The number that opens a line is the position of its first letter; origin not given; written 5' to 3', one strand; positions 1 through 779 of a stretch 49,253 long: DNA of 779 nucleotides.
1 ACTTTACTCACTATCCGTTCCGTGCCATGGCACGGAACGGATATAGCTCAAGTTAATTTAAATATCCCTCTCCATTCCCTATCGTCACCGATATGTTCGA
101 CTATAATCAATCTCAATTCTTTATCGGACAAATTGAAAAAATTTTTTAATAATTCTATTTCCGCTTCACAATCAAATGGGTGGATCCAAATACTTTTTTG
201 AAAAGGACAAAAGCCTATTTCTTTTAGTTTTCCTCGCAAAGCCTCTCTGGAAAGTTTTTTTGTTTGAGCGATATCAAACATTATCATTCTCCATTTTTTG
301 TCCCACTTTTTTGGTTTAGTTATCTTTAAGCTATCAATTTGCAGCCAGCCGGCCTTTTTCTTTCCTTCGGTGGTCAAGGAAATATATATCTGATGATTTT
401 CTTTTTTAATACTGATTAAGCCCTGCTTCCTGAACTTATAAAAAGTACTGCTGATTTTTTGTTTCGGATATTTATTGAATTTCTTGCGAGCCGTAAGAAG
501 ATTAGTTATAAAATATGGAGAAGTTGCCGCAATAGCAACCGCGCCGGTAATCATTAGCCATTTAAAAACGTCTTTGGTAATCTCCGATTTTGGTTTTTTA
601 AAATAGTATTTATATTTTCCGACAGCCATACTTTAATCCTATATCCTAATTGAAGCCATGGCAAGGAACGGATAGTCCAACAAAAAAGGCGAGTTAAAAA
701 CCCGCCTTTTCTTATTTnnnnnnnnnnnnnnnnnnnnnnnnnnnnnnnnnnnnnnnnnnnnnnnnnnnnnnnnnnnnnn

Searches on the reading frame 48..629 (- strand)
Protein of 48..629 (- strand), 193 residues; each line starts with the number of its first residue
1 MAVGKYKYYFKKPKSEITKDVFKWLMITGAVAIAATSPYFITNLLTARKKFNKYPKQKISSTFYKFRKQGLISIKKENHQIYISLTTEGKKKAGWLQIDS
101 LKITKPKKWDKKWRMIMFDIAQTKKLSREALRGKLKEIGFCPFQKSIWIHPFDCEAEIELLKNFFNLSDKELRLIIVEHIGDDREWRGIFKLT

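Call 8: search_protein_families(library=pfam, proteins=[window:48-629:-], max_evalue=0.01)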
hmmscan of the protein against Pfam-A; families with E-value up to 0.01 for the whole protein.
window:48-629:- (193 aa): 3 families
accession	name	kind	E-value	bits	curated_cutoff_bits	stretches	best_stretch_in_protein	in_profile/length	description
PF20803.2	PaaX_M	-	2.8e-18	66.2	24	1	107-180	2-74/83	PaaX protein central Cas2-like domain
PF22509.2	CARDS-D2_trefoil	-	0.00047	20.5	26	1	60-134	46-118/166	CARDS D2, beta trefoil domain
PF05056.17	DUF674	-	0.0068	15.8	24.4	1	47-175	324-440/445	Protein of unknown function (DUF674)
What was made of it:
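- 48..629 (-): Gene for the 193-aa PaaX_M-family protein (HYT20_00980), a predicted winged helix plus a Cas2-like domain. It is the proposed binder of the dyads. Pfam PaaX_M at 66 bits (call 8).
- On PaaX (phenylacetic acid degradation repressor, TIGR02277 equivalog): The protein ends at residue 193 right after the Cas2-like domain, and Pfam reports only PaaX_M (call 8).
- On PaaX-like superfamily (wHTH + PaaX_M/Cas2-like domain): PF20803, 66.2 bits against 24 (call 8).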

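Call 11: find_encoding_contigs(protein=window:48-629:-, flank=10000, max_places=10)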
Protein window:48-629:- (193 aa): 1 contig read that carries it; 1 place shown.
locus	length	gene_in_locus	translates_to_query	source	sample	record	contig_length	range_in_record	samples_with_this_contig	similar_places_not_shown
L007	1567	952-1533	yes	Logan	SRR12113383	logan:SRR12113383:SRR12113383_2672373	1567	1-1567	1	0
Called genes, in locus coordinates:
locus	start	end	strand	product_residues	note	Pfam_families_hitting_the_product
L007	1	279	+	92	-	?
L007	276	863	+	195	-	-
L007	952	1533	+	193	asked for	PF20803:PaaX_M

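Call 20: find_homologous_proteins(query=window:48-629:-)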
Query window:48-629:- (193 aa): 1220 proteins with E <= 0.001 among 1340 candidates; the best 120 are listed.
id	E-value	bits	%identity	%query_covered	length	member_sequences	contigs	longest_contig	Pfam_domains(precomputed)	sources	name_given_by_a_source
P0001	3.4e-124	430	100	100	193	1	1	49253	PF20803.3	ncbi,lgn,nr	ncbi:MAG: hypothetical protein HYT20_00980 [Candidatus Nealsonbacteria bacterium]|nr:hypothetical pr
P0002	7.4e-109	380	87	100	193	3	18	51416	PF20803.3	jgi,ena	-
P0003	6.2e-103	361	81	100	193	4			PF20803.3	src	-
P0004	1.1e-102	360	82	100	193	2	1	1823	PF20803.3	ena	-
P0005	2.2e-101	356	81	100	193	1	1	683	PF20803.3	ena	-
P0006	1.0e-94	334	74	99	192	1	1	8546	PF20803.3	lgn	-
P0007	6.9e-94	331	75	100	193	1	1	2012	PF20803.3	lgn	-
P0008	3.2e-93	329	76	99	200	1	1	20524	PF20803.3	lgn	-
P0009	1.9e-91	323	75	99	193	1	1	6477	PF20803.3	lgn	-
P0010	1.5e-90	320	70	99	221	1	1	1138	PF20803.3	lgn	-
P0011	1.9e-90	320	72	99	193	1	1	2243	PF20803.3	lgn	-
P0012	1.1e-89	317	72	99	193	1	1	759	PF20803.3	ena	-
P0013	5.5e-89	315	72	100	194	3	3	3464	PF20803.3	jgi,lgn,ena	-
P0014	1.7e-87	310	69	100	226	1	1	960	PF20803.3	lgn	-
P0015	1.9e-87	310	72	99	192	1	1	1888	PF20803.3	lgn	-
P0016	4.4e-87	309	69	99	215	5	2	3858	PF20803.3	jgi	-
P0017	4.6e-87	309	69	100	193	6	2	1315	PF20803.3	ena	-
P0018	7.8e-87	308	69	100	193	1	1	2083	PF20803.3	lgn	-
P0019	8.4e-87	308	70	99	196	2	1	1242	PF20803.3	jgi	-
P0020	9.5e-87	308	70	92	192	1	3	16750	PF20803.3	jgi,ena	-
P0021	9.9e-87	308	70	99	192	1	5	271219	PF20803.3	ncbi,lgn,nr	ncbi:MAG: hypothetical protein HYV47_01125 [Candidatus Nealsonbacteria bacterium]|nr:hypothetical pr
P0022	6.7e-86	305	68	99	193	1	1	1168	PF20803.3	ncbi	-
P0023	1.2e-85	304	69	100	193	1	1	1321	PF20803.3,PF22665.4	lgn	-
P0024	4.3e-85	302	68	99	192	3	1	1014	PF20803.3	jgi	-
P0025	2.1e-84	300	67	100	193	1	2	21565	PF20803.3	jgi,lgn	-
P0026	2.2e-84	300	66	92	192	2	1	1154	PF20803.3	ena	-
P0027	2.8e-84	300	68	99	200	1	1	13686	PF20803.3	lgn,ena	-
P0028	3.5e-84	299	68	93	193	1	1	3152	PF20803.3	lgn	-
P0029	5.4e-84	299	64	100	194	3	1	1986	PF20803.3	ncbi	-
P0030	6.2e-84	299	67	93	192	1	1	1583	PF20803.3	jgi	jgi:hypothetical protein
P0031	7.5e-84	298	67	92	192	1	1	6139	PF20803.3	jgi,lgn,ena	-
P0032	2.1e-83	297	67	99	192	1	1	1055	PF20803.3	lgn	-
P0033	2.1e-83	297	67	100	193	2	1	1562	PF20803.3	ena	-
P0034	2.8e-83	296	67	99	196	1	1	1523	PF20803.3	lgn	-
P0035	5.4e-83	296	65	100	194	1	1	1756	PF20803.3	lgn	-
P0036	6.0e-83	295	65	100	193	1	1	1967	PF20803.3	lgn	-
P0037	7.7e-83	295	67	99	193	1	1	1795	PF20803.3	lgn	-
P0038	1.1e-82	295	68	100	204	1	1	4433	PF20803.3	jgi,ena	-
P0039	1.1e-82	295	67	100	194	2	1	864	PF20803.3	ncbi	-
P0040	1.3e-82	294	67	93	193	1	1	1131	PF20803.3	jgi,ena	-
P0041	1.5e-82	294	66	100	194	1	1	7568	PF20803.3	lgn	-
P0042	2.0e-82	294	66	93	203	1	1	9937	PF20803.3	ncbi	ncbi:MAG: hypothetical protein ACE5J0_01380 [Candidatus Paceibacterales bacterium]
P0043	2.7e-82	293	67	100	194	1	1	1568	PF20803.3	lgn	-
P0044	3.0e-82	293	66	98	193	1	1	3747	PF20803.3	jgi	-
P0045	3.3e-82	293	66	100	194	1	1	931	PF20803.3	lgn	-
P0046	3.8e-82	293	65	92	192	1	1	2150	PF20803.3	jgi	jgi:phenylacetic acid degradation operon negative regulatory protein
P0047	4.4e-82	293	65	100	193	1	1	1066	PF20803.3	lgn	-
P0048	5.5e-82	292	64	99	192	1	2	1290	PF20803.3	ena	-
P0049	6.8e-82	292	64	99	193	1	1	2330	PF20803.3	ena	-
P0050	7.6e-82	292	65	99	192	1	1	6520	PF20803.3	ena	-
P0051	8.0e-82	292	68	100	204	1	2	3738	PF20803.3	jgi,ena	-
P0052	8.7e-82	292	67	100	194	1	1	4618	PF20803.3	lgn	-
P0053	9.4e-82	291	69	92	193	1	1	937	PF20803.3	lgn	-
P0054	9.4e-82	291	64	99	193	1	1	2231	PF20803.3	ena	-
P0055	1.0e-81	291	67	100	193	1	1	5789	PF20803.3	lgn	-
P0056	1.2e-81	291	67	99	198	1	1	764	PF20803.3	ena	-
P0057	1.4e-81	291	68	100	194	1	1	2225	PF20803.3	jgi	-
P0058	1.5e-81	291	68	100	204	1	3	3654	PF20803.3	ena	-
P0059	1.6e-81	291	64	93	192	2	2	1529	PF20803.3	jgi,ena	-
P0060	1.7e-81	291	68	100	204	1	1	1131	PF20803.3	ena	-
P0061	1.7e-81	291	68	100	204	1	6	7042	PF20803.3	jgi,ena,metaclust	metaclust:\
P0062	2.3e-81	290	64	100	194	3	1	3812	PF20803.3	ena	-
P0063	2.4e-81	290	64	99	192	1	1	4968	PF20803.3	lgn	-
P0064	2.5e-81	290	66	99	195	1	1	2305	PF20803.3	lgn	-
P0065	2.6e-81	290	68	100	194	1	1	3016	PF20803.3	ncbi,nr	ncbi:MAG: hypothetical protein AUJ31_02400 [Parcubacteria group bacterium CG1_02_39_15]|nr:MAG: hypo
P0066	3.1e-81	290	68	100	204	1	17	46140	PF20803.3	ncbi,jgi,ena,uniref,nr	ncbi:MAG: hypothetical protein COV64_00375 [Candidatus Nealsonbacteria bacterium CG11_big_fil_rev_8_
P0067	3.2e-81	290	66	93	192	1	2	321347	PF20803.3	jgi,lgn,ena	-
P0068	3.4e-81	290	67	100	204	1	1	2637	PF20803.3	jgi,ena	-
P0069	3.9e-81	289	69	94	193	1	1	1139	PF20803.3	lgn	-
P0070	4.1e-81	289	67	100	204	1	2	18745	PF20803.3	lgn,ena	-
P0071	4.6e-81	289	65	92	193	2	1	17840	PF20803.3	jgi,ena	-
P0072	7.2e-81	289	65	99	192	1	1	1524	PF20803.3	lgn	-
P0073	7.5e-81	289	64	99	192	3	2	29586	PF20803.3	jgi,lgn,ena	-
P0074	1.0e-80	288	65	100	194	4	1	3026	PF20803.3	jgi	-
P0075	1.0e-80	288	67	100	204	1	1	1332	PF20803.3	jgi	-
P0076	1.0e-80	288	67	99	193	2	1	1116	PF20803.3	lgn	-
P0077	1.1e-80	288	65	99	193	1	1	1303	PF20803.3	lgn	-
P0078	1.3e-80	288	65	99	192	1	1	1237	PF20803.3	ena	-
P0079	1.5e-80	288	65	99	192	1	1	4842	PF20803.3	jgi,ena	-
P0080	1.6e-80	287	67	100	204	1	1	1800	PF20803.3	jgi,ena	-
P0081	2.0e-80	287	66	95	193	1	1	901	PF20803.3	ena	-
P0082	2.4e-80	287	65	99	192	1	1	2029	PF20803.3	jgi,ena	-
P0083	2.5e-80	287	64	100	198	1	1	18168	PF20803.3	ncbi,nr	ncbi:MAG: hypothetical protein HYT20_02925 [Candidatus Nealsonbacteria bacterium]|nr:hypothetical pr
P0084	2.6e-80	287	65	93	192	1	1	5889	PF20803.3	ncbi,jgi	jgi:DNA-binding transcriptional regulator PaaX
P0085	2.7e-80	287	64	99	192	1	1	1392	PF20803.3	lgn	-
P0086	3.2e-80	286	64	100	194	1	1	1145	PF20803.3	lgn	-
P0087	3.4e-80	286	63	99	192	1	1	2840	PF20803.3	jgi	-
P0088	3.5e-80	286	74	90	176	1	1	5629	PF20803.3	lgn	-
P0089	4.0e-80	286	64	100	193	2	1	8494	PF20803.3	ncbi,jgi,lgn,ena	-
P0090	4.2e-80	286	65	92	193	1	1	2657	PF20803.3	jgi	jgi:DNA-binding transcriptional regulator PaaX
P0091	4.3e-80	286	68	89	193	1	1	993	PF20803.3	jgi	-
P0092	4.3e-80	286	64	100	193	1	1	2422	PF20803.3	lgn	-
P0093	4.4e-80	286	65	100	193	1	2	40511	PF20803.3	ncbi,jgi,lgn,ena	-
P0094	5.5e-80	286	65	99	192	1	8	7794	PF20803.3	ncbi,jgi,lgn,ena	-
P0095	6.1e-80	286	65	97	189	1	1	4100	PF20803.3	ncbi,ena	-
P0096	6.5e-80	285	64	93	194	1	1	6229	PF20803.3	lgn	-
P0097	6.8e-80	285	66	99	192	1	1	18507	PF20803.3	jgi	-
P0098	7.0e-80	285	66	100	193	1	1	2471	PF20803.3,PF22665.4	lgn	-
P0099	9.2e-80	285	64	100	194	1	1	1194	PF20803.3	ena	-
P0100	1.0e-79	285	63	99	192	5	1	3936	PF20803.3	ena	-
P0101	1.0e-79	285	64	100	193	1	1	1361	PF20803.3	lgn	-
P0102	1.1e-79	285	65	100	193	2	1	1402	PF20803.3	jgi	-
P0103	1.3e-79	285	65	99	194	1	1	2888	PF20803.3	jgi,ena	-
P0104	1.3e-79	284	66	99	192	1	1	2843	PF20803.3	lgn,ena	-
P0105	1.5e-79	284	66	99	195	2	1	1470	PF20803.3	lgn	-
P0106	1.5e-79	284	65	100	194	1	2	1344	PF20803.3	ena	-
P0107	1.9e-79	284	64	99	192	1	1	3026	PF20803.3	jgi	-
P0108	2.0e-79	284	63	99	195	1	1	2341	PF20803.3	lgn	-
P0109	2.1e-79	284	65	97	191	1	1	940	PF20803.3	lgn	-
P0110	2.1e-79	284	65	99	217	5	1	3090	PF20803.3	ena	-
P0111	2.3e-79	284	65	93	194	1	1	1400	PF20803.3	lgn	-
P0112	3.0e-79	283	67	92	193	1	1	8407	PF20803.3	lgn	-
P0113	3.0e-79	283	66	100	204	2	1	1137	PF20803.3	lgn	-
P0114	3.0e-79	283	66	92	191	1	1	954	PF20803.3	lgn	-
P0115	3.2e-79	283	63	100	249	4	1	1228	PF20803.3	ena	-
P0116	3.8e-79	283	64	93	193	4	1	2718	PF20803.3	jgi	jgi:hypothetical protein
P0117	5.1e-79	283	68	98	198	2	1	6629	PF20803.3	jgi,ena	-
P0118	6.5e-79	282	64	93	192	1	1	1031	PF20803.3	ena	-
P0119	6.7e-79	282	63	99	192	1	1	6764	PF20803.3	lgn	-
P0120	6.9e-79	282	61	100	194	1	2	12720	PF20803.3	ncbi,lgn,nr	ncbi:MAG: hypothetical protein HYS52_01235 [Candidatus Wildermuthbacteria bacterium]|nr:hypothetical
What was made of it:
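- The contig ends at copy A (call 20). The MAG encodes at least one paralogue (P0083, HYT20_02925, call 20).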

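Call 21: find_encoding_contigs(protein=P0002, flank=10000, max_places=6)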
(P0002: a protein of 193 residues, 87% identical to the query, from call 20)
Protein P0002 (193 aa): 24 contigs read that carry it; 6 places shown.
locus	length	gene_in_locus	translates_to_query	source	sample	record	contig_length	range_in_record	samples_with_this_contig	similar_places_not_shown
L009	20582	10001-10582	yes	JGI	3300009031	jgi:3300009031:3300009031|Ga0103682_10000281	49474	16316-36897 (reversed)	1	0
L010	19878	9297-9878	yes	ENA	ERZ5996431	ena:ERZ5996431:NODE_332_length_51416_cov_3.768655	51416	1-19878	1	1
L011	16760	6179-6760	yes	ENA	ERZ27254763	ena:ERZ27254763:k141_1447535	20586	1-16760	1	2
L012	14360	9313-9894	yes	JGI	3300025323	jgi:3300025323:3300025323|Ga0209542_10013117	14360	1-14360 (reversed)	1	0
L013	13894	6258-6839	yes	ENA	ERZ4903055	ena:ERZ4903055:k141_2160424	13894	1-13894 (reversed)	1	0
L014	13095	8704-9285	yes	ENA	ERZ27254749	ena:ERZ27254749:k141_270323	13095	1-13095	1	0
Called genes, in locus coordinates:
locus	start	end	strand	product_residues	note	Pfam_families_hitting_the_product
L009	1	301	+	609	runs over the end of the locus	PF01136:Peptidase_U32, PF12392:DUF3656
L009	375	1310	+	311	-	PF13477:Glyco_trans_4_2 (weak), PF13439:Glyco_transf_4, PF13579:Glyco_trans_4_4, PF00534:Glycos_transf_1, PF13692:Glyco_trans_1_4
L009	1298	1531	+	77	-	PF00534:Glycos_transf_1, PF13692:Glyco_trans_1_4 (weak)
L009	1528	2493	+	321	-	PF01370:Epimerase, PF02719:Polysacc_synt_2, PF04321:RmlD_sub_bind (weak), PF16363:GDP_Man_Dehyd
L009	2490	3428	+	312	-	PF04055:Radical_SAM, PF13186:SPASM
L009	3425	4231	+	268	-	PF01209:Ubie_methyltran (weak), PF13489:Methyltransf_23, PF07021:MetW (weak), PF13847:Methyltransf_31, PF08241:Methyltransf_11, PF08242:Methyltransf_12 (weak), PF13649:Methyltransf_25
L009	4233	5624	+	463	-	PF02310:B12-binding, PF04055:Radical_SAM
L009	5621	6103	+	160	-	PF13439:Glyco_transf_4, PF13477:Glyco_trans_4_2 (weak), PF13579:Glyco_trans_4_4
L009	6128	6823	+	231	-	PF13439:Glyco_transf_4 (faint), PF00534:Glycos_transf_1, PF13692:Glyco_trans_1_4, PF13524:Glyco_trans_1_2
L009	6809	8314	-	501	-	PF02310:B12-binding, PF04055:Radical_SAM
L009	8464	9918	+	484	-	PF02310:B12-binding, PF04055:Radical_SAM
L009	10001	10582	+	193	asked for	PF20803:PaaX_M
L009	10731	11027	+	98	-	-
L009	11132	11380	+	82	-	PF12728:HTH_17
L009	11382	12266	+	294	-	PF00685:Sulfotransfer_1, PF13469:Sulfotransfer_3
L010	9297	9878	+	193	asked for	PF20803:PaaX_M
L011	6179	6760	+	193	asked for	PF20803:PaaX_M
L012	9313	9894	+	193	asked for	PF20803:PaaX_M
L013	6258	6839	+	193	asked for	PF20803:PaaX_M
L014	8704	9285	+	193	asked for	PF20803:PaaX_M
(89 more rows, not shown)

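Call 22: find_encoding_contigs(protein=P0008, flank=10000, max_places=3)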
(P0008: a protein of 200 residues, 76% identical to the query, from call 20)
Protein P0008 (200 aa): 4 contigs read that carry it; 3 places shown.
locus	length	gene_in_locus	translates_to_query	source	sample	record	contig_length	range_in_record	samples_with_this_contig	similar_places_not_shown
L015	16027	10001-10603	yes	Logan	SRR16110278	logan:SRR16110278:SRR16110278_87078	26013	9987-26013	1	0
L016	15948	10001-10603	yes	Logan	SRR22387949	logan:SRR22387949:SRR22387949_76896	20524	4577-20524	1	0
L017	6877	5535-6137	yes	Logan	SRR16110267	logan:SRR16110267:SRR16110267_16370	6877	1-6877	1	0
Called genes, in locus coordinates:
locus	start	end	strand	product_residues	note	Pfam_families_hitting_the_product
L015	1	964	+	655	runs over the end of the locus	PF09852:DUF2079 (weak)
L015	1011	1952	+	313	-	-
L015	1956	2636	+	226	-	PF00293:NUDIX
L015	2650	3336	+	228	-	PF00702:Hydrolase, PF13419:HAD_2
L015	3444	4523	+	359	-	PF13477:Glyco_trans_4_2 (weak), PF13439:Glyco_transf_4, PF13579:Glyco_trans_4_4, PF20706:GT4-conflict (weak), PF00534:Glycos_transf_1, PF13692:Glyco_trans_1_4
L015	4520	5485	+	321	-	PF01370:Epimerase, PF02719:Polysacc_synt_2, PF04321:RmlD_sub_bind (weak), PF07993:NAD_binding_4 (faint), PF16363:GDP_Man_Dehyd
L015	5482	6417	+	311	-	PF04055:Radical_SAM, PF13186:SPASM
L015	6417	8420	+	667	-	PF13439:Glyco_transf_4, PF13477:Glyco_trans_4_2 (weak), PF13579:Glyco_trans_4_4, PF00534:Glycos_transf_1, PF13692:Glyco_trans_1_4, PF13524:Glyco_trans_1_2 (weak), PF00685:Sulfotransfer_1, PF13469:Sulfotransfer_3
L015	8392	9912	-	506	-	PF02310:B12-binding, PF04055:Radical_SAM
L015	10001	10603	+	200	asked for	PF20803:PaaX_M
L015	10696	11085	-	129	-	PF00383:dCMP_cyt_deam_1 (weak)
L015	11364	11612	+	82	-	PF12728:HTH_17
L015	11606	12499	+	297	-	PF00685:Sulfotransfer_1, PF13469:Sulfotransfer_3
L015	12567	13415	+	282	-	PF01073:3Beta_HSD, PF01370:Epimerase, PF04321:RmlD_sub_bind, PF13460:NAD_binding_10, PF16363:GDP_Man_Dehyd, PF02719:Polysacc_synt_2, PF07993:NAD_binding_4 (faint)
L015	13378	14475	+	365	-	PF00155:Aminotran_1_2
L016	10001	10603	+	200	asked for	PF20803:PaaX_M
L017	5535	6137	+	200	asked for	PF20803:PaaX_M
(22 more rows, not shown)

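Call 24: find_encoding_contigs(protein=P0083, flank=10000, max_places=2)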
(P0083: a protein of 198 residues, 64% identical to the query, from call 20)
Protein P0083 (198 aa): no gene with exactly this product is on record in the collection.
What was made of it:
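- Tried and rejected: (7) The contig of the paralogue P0083 from the same MAG could not be retrieved (call 24).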

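Call 25: find_encoding_contigs(protein=P0021, flank=10000, max_places=2)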
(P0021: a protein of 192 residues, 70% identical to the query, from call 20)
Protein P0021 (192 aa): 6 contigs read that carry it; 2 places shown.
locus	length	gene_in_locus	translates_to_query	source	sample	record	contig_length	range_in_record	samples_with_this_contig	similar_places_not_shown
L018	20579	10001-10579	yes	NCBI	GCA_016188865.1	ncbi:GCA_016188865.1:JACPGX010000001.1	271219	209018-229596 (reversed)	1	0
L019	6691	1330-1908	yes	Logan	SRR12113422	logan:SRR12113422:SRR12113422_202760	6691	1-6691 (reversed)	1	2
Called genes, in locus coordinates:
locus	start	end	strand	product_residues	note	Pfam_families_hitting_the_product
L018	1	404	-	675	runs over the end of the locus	PF17757:UvrB_inter, PF02559:CarD_TRCF_RID, PF00270:DEAD, PF04851:ResIII, PF00271:Helicase_C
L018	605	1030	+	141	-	PF00293:NUDIX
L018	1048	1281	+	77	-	-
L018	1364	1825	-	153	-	PF01195:Pept_tRNA_hydro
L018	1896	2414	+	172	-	PF10502:Peptidase_S26, PF00717:Peptidase_S24 (weak)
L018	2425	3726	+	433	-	PF13393:tRNA-synt_His, PF00587:tRNA-synt_2b, PF03129:HGTP_anticodon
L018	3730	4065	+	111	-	PF11969:DcpS_C, PF01230:HIT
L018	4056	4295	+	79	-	-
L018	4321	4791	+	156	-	PF09424:YqeY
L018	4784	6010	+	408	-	PF11104:PilM_2 (faint), PF02491:SHS2_FTSA, PF06723:MreB_Mbl, PF14450:FtsA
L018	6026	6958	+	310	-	PF00091:Tubulin, PF12327:FtsZ_C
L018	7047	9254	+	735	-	PF03477:ATP-cone, PF00317:Ribonuc_red_lgN, PF02867:Ribonuc_red_lgC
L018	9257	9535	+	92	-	-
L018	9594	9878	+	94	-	-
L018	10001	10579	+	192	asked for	PF20803:PaaX_M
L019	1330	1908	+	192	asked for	PF20803:PaaX_M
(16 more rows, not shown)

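Call 26: find_encoding_contigs(protein=P0067, flank=10000, max_places=2)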
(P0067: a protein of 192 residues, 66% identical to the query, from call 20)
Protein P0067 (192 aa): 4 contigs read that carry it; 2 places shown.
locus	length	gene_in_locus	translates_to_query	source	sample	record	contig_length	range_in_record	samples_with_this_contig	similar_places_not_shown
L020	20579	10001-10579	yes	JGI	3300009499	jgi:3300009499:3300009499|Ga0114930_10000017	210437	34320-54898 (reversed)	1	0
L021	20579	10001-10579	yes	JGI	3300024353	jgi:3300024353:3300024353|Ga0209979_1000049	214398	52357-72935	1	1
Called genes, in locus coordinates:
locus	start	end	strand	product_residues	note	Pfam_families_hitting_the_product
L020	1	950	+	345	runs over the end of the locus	PF13807:GNVR (faint), PF02706:Wzz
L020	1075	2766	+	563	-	PF01471:PG_binding_1 (faint)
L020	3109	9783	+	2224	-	-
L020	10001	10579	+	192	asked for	PF20803:PaaX_M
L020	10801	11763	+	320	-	PF01565:FAD_binding_4, PF02873:MurB_C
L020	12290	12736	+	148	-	PF02482:Ribosomal_S30AE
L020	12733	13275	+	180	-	PF01862:PvlArgDC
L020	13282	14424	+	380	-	PF01916:DS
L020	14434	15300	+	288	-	PF00491:Arginase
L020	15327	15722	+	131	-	PF08973:TM1506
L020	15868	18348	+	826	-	PF07517:SecA_DEAD, PF01043:SecA_PP_bind, PF21090:P-loop_SecA, PF07516:SecA_SW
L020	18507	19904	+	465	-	PF21760:SecD_1st, PF22599:SecDF_P1_head, PF02355:SecD_SecF_C, PF03176:MMPL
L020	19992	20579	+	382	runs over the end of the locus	PF00438:S-AdoMet_synt_N, PF02772:S-AdoMet_synt_M, PF02773:S-AdoMet_synt_C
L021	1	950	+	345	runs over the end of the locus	PF13807:GNVR (faint), PF02706:Wzz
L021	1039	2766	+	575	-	PF01471:PG_binding_1 (faint)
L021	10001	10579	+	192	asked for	PF20803:PaaX_M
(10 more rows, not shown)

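Call 30: find_related_loci(query=A1, collection=genome_contigs, flank=10000)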
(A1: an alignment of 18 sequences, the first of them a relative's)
Query A1 (193 aa) in genome_contigs; peptide patterns used: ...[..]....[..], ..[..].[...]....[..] (x = any residue, [..] = any of these).
250 stretches matched a pattern; 172 encode a relative of the query (tblastn E <= 1e-3); the best 80 are kept; 80 distinct loci.
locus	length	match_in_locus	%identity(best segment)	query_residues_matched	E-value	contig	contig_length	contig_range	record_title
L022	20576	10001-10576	70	1-192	4e-91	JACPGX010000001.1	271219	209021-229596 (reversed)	MAG: Candidatus Nealsonbacteria bacterium isolate NC_groundwater_399_Ag_B-0.1um_41_48 GD18-4_B1_scaffold_17494, whole ge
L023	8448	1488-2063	64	1-192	2e-85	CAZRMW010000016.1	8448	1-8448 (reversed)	MAG TPA_asm: uncultured Candidatus Saccharibacteria bacterium isolate SRP077602_co6_144 genome assembly, contig: NODE_12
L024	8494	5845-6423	64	1-193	7e-85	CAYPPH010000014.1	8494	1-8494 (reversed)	MAG TPA_asm: uncultured Candidatus Saccharibacteria bacterium isolate binchicken_co19_60 genome assembly, contig: NODE_1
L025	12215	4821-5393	63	2-192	3e-82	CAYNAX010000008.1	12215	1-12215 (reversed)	MAG TPA_asm: uncultured Candidatus Saccharibacteria bacterium isolate binchicken_co6_202 genome assembly, contig: NODE_6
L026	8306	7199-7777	63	1-193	2e-82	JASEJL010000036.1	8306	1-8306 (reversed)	MAG: Patescibacteria group bacterium isolate Yes71-31 NODE_1893_length_8306_cov_33.678584, whole genome shotgun sequence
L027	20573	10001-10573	63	2-192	2e-82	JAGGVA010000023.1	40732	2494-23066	MAG: bacterium isolate AUK088 PB_MBMC_042_c_000000000039, whole genome shotgun sequence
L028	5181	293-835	66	2-182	3e-82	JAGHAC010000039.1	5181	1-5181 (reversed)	MAG: bacterium isolate AUK220 PB_MBMC_174_c_000000000012, whole genome shotgun sequence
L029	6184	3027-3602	63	1-192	3e-82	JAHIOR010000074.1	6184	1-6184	MAG: Patescibacteria group bacterium isolate KR13_S3.mb.140 KR13_S3.mb.140_k141_557081, whole genome shotgun sequence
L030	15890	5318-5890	62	3-193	5e-82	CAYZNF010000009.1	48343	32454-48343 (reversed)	MAG TPA_asm: uncultured Candidatus Saccharibacteria bacterium isolate binchicken_co110_377 genome assembly, contig: NODE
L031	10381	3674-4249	61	1-192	5e-81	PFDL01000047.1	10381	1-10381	MAG: Parcubacteria group bacterium CG10_big_fil_rev_8_21_14_0_10_35_15 CG10_8_21_14_0.10_scaffold_7470_c, whole genome s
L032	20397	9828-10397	64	3-192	1e-80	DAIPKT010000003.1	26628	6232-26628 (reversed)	MAG TPA_asm: bacterium isolate CTOTU21511 NODE_1068_length_26628_cov_11.564972, whole genome shotgun sequence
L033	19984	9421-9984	64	5-192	7e-80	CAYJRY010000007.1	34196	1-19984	MAG TPA_asm: uncultured Gammaproteobacteria bacterium isolate ERP125453_co1_466 genome assembly, contig: NODE_1021_lengt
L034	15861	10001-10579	60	1-193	7e-80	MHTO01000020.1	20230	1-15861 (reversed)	MAG: Candidatus Wildermuthbacteria bacterium GWA2_46_15 gwa2_scaffold_5501, whole genome shotgun sequence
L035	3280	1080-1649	64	3-192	2e-79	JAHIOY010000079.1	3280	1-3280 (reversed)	MAG: Patescibacteria group bacterium isolate KR13_S3.mb.32 KR13_S3.mb.32_k141_326857, whole genome shotgun sequence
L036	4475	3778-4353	58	2-193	5e-79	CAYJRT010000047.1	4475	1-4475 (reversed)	MAG TPA_asm: uncultured Candidatus Saccharibacteria bacterium isolate ERP125453_co1_476 genome assembly, contig: NODE_26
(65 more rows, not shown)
